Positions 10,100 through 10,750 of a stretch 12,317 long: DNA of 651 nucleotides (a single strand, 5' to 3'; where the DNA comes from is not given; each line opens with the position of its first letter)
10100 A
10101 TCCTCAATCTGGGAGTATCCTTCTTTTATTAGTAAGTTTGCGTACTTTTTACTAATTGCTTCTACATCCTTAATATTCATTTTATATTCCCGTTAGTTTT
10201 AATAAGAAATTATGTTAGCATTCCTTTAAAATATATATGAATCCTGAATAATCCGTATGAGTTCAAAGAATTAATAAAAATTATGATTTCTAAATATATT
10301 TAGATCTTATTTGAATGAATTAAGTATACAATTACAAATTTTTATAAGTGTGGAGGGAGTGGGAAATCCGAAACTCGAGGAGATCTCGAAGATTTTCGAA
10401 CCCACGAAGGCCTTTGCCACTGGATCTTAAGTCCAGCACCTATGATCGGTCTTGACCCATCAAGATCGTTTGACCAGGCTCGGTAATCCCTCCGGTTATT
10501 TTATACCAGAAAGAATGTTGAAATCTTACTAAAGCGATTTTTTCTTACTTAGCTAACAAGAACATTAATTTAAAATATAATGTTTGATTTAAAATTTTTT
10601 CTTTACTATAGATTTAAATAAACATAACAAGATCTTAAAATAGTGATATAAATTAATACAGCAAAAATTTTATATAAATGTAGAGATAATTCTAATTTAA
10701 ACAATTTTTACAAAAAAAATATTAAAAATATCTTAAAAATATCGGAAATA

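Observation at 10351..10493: Cryptic tRNA-Leu(UAA) split by two non-canonical BHB introns (D-loop 21/22 and T-loop 59/60), none at 37/38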

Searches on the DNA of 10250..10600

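Call 9: search_rna_families(source=window, start=10250, end=10600, threshold=evalue, max_evalue=10, show_alignments=4)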
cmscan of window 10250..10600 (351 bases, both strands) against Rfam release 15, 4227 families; matches with E-value up to 10: 2.
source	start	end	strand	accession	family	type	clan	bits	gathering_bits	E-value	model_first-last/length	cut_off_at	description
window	10432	10600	-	RF04150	MIR2655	Gene; miRNA;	-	19.5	122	0.68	82-267/267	5'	MIR2655 microRNA precursor family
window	10352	10493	-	RF01852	tRNA-Sec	Gene; tRNA;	CL00001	18.6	47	0.33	1-91/91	no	Selenocysteine transfer RNA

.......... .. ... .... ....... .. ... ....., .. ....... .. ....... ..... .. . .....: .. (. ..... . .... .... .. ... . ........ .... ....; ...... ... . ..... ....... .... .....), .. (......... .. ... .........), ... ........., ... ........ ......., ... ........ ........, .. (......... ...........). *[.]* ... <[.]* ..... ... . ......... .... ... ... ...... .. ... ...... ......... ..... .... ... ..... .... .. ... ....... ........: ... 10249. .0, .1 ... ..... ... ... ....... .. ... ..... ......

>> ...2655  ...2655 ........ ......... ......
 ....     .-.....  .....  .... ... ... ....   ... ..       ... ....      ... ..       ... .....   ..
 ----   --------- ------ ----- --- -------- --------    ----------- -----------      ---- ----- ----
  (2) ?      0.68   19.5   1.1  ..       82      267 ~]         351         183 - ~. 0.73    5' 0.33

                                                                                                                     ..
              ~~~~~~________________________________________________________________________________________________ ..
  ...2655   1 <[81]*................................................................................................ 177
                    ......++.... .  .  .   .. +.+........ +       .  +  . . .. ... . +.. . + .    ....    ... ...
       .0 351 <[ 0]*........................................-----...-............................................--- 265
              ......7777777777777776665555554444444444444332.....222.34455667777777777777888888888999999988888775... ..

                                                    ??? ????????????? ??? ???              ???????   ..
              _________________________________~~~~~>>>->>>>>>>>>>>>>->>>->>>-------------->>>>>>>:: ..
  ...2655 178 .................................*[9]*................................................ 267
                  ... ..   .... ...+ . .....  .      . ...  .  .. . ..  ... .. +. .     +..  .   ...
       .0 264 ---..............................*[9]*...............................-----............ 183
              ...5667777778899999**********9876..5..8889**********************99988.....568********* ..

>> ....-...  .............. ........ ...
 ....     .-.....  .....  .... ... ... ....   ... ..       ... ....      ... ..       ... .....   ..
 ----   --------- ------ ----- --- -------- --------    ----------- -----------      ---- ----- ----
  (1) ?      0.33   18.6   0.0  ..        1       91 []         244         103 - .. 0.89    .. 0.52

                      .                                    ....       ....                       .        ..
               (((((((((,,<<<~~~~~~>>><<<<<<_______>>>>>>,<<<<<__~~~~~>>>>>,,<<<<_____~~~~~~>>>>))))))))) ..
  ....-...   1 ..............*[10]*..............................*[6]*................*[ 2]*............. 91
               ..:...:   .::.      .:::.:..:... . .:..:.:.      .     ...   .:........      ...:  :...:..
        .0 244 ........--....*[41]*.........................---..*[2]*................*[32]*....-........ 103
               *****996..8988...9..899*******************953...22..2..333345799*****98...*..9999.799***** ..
